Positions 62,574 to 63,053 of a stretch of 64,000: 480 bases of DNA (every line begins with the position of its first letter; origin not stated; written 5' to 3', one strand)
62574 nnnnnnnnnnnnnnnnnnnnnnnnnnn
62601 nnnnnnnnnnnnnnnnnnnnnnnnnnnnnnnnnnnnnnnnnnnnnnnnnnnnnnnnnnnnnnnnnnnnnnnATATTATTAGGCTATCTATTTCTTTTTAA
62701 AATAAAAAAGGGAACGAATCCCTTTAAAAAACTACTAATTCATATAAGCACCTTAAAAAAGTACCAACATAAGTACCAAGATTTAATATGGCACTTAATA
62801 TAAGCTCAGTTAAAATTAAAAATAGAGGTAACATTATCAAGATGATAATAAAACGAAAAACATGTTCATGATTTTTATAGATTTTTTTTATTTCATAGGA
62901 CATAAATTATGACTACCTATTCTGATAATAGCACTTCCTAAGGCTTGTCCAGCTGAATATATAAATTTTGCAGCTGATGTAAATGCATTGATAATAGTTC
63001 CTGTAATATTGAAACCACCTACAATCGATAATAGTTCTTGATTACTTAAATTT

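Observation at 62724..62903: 59-aa hydrophobic ORF overlapping the end of bacteriocin peptide 2: likely immunity protein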

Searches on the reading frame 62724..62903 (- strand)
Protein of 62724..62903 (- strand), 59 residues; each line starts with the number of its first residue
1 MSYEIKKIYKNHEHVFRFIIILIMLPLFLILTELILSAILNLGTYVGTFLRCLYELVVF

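Call 4: search_protein_families(library=pfam, proteins=[window:62724-62903:-], max_evalue=1)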
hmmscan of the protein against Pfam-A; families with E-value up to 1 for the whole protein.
window:62724-62903:- (59 aa): 0 families

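Call 6: find_homologous_proteins(query=window:62727-62903:-, max_evalue=10)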
Query window:62727-62903:- (59 aa): 3 proteins with E <= 10 among 3 candidates.
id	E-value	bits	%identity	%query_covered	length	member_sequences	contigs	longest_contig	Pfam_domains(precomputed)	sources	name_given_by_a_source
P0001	1.3e-28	115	100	100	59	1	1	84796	-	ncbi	-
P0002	2.0e-17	80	69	100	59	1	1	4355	-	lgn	-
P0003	3.0e-17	79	66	100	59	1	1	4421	-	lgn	-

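Call 7: find_encoding_contigs(protein=window:62727-62903:-, flank=10000)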
Protein seq(59 aa) (59 aa): no gene with exactly this product is on record in the collection.

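Call 9: find_encoding_contigs(protein=P0002, flank=10000)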
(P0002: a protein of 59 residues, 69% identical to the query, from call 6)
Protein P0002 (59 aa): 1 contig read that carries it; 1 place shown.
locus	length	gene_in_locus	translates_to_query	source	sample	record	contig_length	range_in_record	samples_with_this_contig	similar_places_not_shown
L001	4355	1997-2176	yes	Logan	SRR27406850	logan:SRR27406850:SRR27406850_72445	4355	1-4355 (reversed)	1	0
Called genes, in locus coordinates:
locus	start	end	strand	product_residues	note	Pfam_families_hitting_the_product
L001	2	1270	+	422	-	?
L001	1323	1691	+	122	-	-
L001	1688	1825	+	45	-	-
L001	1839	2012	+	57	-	-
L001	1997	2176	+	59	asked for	-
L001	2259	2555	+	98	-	-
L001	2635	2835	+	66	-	PF01165:Ribosomal_S21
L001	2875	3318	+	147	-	PF09424:YqeY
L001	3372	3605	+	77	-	PF07873:YabP (weak)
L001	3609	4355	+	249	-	?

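Call 10: find_encoding_contigs(protein=P0003, flank=10000)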
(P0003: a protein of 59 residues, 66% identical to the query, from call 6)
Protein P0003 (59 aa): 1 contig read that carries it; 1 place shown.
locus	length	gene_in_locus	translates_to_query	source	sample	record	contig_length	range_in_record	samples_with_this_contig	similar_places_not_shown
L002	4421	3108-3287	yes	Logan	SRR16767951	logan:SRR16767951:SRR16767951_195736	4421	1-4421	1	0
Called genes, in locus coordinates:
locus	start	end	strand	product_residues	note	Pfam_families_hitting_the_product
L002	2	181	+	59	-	?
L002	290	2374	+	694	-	PF03412:Peptidase_C39, PF00664:ABC_membrane, PF00005:ABC_tran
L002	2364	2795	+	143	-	-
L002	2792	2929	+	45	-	-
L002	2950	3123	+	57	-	-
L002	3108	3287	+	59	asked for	-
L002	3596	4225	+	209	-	PF01209:Ubie_methyltran, PF13489:Methyltransf_23, PF07021:MetW, PF13847:Methyltransf_31, PF08241:Methyltransf_11, PF08242:Methyltransf_12, PF13649:Methyltransf_25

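Call 11: find_encoding_contigs(protein=P0001, flank=10000)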
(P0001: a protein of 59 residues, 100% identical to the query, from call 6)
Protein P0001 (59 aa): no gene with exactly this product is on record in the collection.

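Call 17: find_related_loci(query=A2, collection=genome_contigs, flank=6000)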
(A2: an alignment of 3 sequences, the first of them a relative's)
Query A2 (59 aa) in genome_contigs; peptide patterns used: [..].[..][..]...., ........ (x = any residue, [..] = any of these).
271 stretches matched a pattern; 1 encode a relative of the query (tblastn E <= 1e-3); 1 distinct loci.
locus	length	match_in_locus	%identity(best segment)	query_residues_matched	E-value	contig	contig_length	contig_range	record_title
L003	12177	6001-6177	64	1-59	6e-17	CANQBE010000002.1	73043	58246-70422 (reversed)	MAG: uncultured Bacilli bacterium isolate Lapin-002__bin106 genome assembly, contig: Lapin-002__NODE_431_length_73043_co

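Call 18: find_related_loci(query=A2, collection=metagenome_contigs, flank=6000)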
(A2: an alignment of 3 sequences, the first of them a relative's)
Query A2 (59 aa) in metagenome_contigs; peptide patterns used: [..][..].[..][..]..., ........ (x = any residue, [..] = any of these).
600 stretches matched a pattern, but none encodes a relative of the query by tblastn (E <= 1e-3).

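Call 22: search_protein_families(library=ncbifam, proteins=[window:62724-62903:-, L002:290-2374:+], max_evalue=1)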
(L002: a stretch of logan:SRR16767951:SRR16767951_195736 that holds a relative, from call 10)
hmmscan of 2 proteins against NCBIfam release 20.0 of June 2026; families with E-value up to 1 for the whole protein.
window:62724-62903:- (59 aa): 1 family
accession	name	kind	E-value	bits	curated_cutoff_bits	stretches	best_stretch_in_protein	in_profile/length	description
NF002704.0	PRK02507.1-2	equivalog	0.069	12.2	570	1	4-41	176-215/410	proton extrusion protein PcxA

L002:290-2374:+ (694 aa): 192 families (the best 25 are shown)
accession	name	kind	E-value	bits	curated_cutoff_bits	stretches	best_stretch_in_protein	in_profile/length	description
TIGR01193.1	bacteriocin_ABC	subfamily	1.1e-114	384.5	523.85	1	8-675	1-670/708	peptide cleavage/export ABC transporter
TIGR03375.1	type_I_sec_LssB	subfamily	8.1e-103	345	693.1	1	18-675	6-663/696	type I secretion system permease/ATPase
TIGR03796.1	NHLM_micro_ABC1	equivalog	7.7e-100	335.1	853.3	1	12-674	11-672/710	NHLP family bacteriocin export ABC transporter peptidase/permease/ATPase subunit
NF045998.1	cleave_ABC_plasm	equivalog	1.4e-96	324.3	500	1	7-673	1-660/673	Mbov_0121 family peptidase domain-containing ABC transporter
TIGR01846.1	type_I_sec_HlyB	subfamily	1.2e-94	318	725.55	1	15-675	1-653/694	type I secretion system permease/ATPase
TIGR02203.1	MsbA_lipidA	equivalog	2.3e-68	231.1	602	1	180-674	32-529/572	lipid A export permease/ATP-binding protein MsbA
TIGR03797.1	NHLM_micro_ABC2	equivalog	5.4e-66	223.5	709.4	1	100-674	79-645/686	NHLP bacteriocin export ABC transporter permease/ATPase subunit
TIGR02204.1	MsbA_rel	hypoth_equivalog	1.3e-58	199.1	780.4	1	154-674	10-535/576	ABC transporter, permease/ATP-binding protein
NF045513.1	HepA_fam_ABC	equivalog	2.4e-58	198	725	1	198-674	91-569/610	heterocyst formation ABC transporter subunit HepA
TIGR01842.1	type_I_sec_PrtD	subfamily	1.4e-57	195.5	510.15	1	166-675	10-515/544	type I secretion system permease/ATPase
NF008381.0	PRK11176.1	equivalog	5.2e-56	190.2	867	1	161-689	23-554/582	lipid A ABC transporter ATP-binding protein/permease MsbA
TIGR02857.1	CydD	equivalog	5.1e-52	177.5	435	1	166-676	7-519/529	thiol reductant ABC exporter subunit CydD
NF010178.0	PRK13657.1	equivalog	3.2e-51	174.5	733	1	156-674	13-530/588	glucan ABC transporter ATP-binding protein/ permease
NF052233.1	CphA_assoc_ABC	equivalog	5.7e-49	167.1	880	1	210-674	238-703/766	cyanophycin metabolism-associated ABC transporter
TIGR00958.1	3a01208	subfamily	6.9e-49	166.7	874.6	1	153-676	152-676/711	antigen peptide transporter 2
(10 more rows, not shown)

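Call 33: search_protein_representatives(alignment_id=A2)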
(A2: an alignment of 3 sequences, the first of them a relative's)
Query: 3 sequences, 59 profile positions. Proteins with E-value up to 0.001 (for the whole library): 36; up to 1e-10: 1; up to 1e-30: 0. The best 36 are listed.
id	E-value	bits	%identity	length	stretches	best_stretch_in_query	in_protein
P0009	8.2e-11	58.0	-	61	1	3-59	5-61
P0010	2.5e-09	53.2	-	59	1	1-58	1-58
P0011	8.5e-09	51.5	-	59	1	1-59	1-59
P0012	9.4e-09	51.4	-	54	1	11-58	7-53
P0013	6.2e-07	45.5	-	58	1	7-59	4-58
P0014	1.0e-06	44.8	-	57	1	1-58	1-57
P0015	3.5e-06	43.1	-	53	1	7-57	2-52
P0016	5.0e-06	42.6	-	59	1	3-54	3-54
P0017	6.3e-06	42.3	-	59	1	2-57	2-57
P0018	6.9e-06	42.2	-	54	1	18-58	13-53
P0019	8.7e-06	41.9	-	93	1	12-58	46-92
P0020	1.4e-05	41.2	-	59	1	1-59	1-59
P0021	1.4e-05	41.2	-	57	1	8-58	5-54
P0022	1.9e-05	40.8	-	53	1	10-57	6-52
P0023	2.6e-05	40.3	-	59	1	13-57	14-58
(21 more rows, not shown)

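Call 35: find_encoding_contigs(protein=P0009, flank=5000, max_places=3)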
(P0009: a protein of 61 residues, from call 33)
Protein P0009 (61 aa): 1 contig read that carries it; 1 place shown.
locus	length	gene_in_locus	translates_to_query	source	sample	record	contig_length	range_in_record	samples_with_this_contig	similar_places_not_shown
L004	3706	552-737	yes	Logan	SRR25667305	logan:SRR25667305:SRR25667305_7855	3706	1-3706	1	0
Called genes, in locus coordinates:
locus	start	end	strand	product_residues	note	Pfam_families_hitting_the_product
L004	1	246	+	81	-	?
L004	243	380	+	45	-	-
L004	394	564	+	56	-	-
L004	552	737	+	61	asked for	-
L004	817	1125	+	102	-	-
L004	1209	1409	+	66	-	PF01165:Ribosomal_S21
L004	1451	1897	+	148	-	PF09424:YqeY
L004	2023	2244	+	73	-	PF07873:YabP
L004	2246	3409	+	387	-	PF06898:YqfD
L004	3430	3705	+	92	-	?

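Call 37: find_encoding_contigs(protein=P0010, flank=5000, max_places=3)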
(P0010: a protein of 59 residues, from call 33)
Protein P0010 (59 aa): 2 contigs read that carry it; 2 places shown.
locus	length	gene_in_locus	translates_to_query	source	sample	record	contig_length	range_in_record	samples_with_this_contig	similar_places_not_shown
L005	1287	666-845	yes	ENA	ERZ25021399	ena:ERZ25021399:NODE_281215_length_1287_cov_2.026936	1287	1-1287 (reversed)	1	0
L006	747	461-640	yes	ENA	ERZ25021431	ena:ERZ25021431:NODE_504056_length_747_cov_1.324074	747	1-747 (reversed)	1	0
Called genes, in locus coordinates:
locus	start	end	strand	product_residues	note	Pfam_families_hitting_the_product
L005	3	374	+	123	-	?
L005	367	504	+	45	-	-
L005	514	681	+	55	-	-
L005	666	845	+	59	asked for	-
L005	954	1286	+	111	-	?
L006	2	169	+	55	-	?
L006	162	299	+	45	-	-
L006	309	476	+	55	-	-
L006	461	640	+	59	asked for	-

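Call 38: find_encoding_contigs(protein=P0012, flank=5000, max_places=3)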
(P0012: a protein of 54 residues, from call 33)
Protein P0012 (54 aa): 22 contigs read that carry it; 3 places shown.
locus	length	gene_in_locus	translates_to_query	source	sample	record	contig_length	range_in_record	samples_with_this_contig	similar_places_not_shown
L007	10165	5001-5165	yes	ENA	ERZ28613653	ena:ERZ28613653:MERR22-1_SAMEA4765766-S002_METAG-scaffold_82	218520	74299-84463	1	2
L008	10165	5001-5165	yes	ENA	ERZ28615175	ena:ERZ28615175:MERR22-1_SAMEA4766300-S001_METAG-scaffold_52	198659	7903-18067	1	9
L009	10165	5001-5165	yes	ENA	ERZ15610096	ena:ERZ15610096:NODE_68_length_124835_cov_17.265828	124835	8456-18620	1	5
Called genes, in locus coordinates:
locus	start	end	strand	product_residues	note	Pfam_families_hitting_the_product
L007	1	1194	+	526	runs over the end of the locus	PF13522:GATase_6, PF13537:GATase_7, PF12481:DUF3700, PF00733:Asn_synthase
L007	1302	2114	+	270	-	PF00565:SNase, PF09479:Flg_new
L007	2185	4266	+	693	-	PF03412:Peptidase_C39, PF00664:ABC_membrane, PF00005:ABC_tran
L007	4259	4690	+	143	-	-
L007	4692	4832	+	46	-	-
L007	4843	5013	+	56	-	-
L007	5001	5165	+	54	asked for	-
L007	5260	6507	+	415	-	PF11104:PilM_2 (faint), PF02491:SHS2_FTSA, PF14450:FtsA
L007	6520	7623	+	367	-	PF00091:Tubulin, PF12327:FtsZ_C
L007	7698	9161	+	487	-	-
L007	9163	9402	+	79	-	-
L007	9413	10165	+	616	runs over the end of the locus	-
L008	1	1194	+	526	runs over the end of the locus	PF13522:GATase_6, PF13537:GATase_7, PF12481:DUF3700 (weak), PF00733:Asn_synthase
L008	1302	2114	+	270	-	PF00565:SNase, PF09479:Flg_new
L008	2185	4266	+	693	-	PF03412:Peptidase_C39, PF00664:ABC_membrane, PF00005:ABC_tran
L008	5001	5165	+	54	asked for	-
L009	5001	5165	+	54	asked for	-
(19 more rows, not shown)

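Call 39: find_encoding_contigs(protein=P0023, flank=5000, max_places=3)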
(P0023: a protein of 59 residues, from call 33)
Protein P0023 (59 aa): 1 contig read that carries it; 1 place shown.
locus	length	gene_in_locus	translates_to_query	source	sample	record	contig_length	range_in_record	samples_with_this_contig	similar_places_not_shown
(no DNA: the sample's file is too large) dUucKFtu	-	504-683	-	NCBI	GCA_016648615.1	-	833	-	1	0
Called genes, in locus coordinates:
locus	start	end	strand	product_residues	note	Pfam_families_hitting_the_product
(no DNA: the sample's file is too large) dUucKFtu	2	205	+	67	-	?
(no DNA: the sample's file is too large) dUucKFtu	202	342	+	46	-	-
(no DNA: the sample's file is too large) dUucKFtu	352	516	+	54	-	-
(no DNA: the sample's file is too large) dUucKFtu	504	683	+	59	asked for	-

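Call 43: search_protein_families(library=pfam, alignment_id=A3, max_evalue=0.1)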
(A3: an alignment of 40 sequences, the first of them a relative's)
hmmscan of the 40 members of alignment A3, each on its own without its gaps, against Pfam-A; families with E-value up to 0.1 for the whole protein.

A. member 1, P0001 (59 aa): 0 families

B. families by the number of members that match (of 40 scanned): 12 families
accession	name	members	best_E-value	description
PF19592.4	DUF6097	1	0.012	Family of unknown function (DUF6097)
PF13067.11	DUF3930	1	0.015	Protein of unknown function (DUF3930)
PF01098.24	FTSW_RODA_SPOVE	1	0.028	Cell cycle protein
PF01944.22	SpoIIM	1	0.031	Stage II sporulation protein M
PF24226.1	DUF7442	1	0.04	Phage membrane protein Family of unknown function (DUF7442)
PF15841.10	TMEM239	1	0.042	Transmembrane protein 239 family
PF23675.1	YciZ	1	0.053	YciZ-like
PF01286.23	XPA_N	1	0.06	XPA protein N-terminal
PF14256.11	YwiC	1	0.069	YwiC-like protein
PF01384.25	PHO4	1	0.078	Phosphate transporter family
PF06387.16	Calcyon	1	0.091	D1 dopamine receptor-interacting protein (calcyon)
PF13800.11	Sigma_reg_N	1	0.1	Sigma factor regulator N-terminal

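Call 44: predict_structure(alignment_id=A2)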
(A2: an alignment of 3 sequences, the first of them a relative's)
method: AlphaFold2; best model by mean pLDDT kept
length: 59 residues; sequences in the alignment: 3
mean_pLDDT: 87.8   pTM: 0.43
mean pLDDT of the five models: 87.8, 85.5, 85.3, 82.7, 79.8
residues with pLDDT >= 90: 31; 70-90: 26; 50-70: 2; < 50: 0
segments of 3 or more residues with pLDDT < 50: none
pLDDT, mean of each block of 10 residues (from residue 1): 78 88 90 93 91 87
secondary structure, 60 per line:
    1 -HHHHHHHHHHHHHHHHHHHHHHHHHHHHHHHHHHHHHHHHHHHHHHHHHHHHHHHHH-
elements in order: H2-58

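Call 53: find_homologous_proteins(query=A3, max_evalue=0.001)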
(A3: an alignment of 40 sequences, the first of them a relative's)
Query A3 (40 sequences) (59 aa, profile of the alignment): 38 proteins with E <= 0.001 among 900 candidates.
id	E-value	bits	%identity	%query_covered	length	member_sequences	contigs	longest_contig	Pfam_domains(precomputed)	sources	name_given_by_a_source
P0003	3.5e-21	93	66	100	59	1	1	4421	-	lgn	-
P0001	2.8e-18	83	100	100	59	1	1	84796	-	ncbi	-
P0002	3.1e-18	83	69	100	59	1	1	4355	-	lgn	-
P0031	3.1e-17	80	33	98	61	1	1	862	-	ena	-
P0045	6.5e-17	79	63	100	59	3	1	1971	-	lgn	-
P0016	1.7e-16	78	33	92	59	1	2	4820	-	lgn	-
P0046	3.6e-16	77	46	81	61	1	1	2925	-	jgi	-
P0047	1.1e-15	75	42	100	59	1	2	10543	-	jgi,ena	-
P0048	5.3e-15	73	34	98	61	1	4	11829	-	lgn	-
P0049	7.5e-15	72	43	98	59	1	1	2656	-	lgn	-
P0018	8.0e-15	72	40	68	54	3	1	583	-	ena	-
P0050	1.4e-14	72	49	90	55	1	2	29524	-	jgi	-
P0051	2.7e-14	71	39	92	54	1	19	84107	-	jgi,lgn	-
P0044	3.5e-14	70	32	97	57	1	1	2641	-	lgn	-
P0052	4.4e-14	70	41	92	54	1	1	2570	-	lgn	-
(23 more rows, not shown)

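Call 75: find_encoding_contigs(protein=P0051, flank=4000, max_places=4)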
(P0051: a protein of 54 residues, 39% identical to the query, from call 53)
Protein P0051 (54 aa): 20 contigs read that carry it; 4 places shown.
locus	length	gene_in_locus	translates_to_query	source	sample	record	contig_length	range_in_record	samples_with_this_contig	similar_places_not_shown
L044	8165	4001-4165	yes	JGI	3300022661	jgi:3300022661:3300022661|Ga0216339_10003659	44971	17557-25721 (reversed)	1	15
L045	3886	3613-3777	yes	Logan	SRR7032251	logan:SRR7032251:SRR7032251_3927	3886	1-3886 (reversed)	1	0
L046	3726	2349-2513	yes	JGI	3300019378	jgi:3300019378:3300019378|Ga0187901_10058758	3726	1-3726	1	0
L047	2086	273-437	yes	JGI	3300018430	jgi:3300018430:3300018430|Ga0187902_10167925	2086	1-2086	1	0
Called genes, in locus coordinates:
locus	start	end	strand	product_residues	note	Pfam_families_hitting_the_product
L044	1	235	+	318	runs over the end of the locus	PF23441:SDR (faint), PF00106:adh_short, PF08659:KR, PF13561:adh_short_C2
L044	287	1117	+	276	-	PF00565:SNase, PF09479:Flg_new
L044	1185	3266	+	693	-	PF03412:Peptidase_C39, PF00664:ABC_membrane, PF00005:ABC_tran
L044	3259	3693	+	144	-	-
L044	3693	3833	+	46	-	-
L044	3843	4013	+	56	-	-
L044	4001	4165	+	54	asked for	-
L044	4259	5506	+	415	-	PF11104:PilM_2 (faint), PF02491:SHS2_FTSA, PF14450:FtsA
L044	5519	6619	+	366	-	PF00091:Tubulin, PF12327:FtsZ_C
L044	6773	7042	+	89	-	PF00312:Ribosomal_S15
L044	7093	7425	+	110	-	-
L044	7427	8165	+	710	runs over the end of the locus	PF01138:RNase_PH, PF03725:RNase_PH_C, PF03726:PNPase, PF01138:RNase_PH, PF03725:RNase_PH_C (weak), PF00575:S1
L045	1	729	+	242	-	?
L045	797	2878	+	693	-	PF03412:Peptidase_C39, PF00664:ABC_membrane, PF00005:ABC_tran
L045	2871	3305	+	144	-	-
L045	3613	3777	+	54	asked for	-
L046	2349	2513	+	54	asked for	-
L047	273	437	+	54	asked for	-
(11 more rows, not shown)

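Call 76: find_encoding_contigs(protein=P0050, flank=4000, max_places=3)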
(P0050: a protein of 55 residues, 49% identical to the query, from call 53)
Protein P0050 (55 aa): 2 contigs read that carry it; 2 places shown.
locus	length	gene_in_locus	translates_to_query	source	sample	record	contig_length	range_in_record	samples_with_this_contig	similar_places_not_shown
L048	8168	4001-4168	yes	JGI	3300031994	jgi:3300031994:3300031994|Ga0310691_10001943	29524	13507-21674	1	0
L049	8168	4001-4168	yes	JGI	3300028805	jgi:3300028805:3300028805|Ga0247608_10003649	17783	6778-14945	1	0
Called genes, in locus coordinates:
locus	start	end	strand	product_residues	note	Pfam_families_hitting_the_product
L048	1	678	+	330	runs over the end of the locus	PF13180:PDZ_2, PF17820:PDZ_6 (weak), PF05580:Peptidase_S55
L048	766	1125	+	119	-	-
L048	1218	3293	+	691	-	PF03412:Peptidase_C39, PF00664:ABC_membrane, PF00005:ABC_tran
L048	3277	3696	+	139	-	-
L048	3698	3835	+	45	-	-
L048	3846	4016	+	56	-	-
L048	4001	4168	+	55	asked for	-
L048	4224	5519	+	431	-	PF01018:GTP1_OBG, PF01926:MMR_HSR1, PF02421:FeoB_N, PF09269:DUF1967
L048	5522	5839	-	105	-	PF02643:DUF192 (faint)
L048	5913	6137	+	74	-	-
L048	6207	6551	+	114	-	PF07811:TadE (weak)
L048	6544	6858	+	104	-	-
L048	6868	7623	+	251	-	PF01656:CbiA, PF10609:ParA, PF13614:AAA_31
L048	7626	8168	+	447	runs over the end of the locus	PF00437:T2SSE, PF27713:UCP018868 (weak)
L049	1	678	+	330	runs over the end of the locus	PF13180:PDZ_2, PF17820:PDZ_6 (weak), PF05580:Peptidase_S55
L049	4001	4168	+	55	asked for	-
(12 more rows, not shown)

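Call 77: predict_structure(alignment_id=A9)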
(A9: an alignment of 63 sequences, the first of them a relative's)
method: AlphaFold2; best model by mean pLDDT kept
length: 59 residues; sequences in the alignment: 63
mean_pLDDT: 85.9   pTM: 0.46
mean pLDDT of the five models: 85.9, 85.8, 85.4, 85.3, 83.9
residues with pLDDT >= 90: 36; 70-90: 12; 50-70: 11; < 50: 0
segments of 3 or more residues with pLDDT < 50: none
pLDDT, mean of each block of 10 residues (from residue 1): 64 82 93 95 92 89
secondary structure, 60 per line:
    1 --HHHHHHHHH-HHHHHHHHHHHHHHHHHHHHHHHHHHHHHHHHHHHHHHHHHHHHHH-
elements in order: H3-11 H13-58

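Call 83: search_solved_structures(query=A9, max_evalue=10)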
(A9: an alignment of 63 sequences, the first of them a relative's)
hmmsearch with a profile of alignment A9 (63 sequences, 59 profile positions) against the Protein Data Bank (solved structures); distinct sequences matched with E-value up to 10: 0.
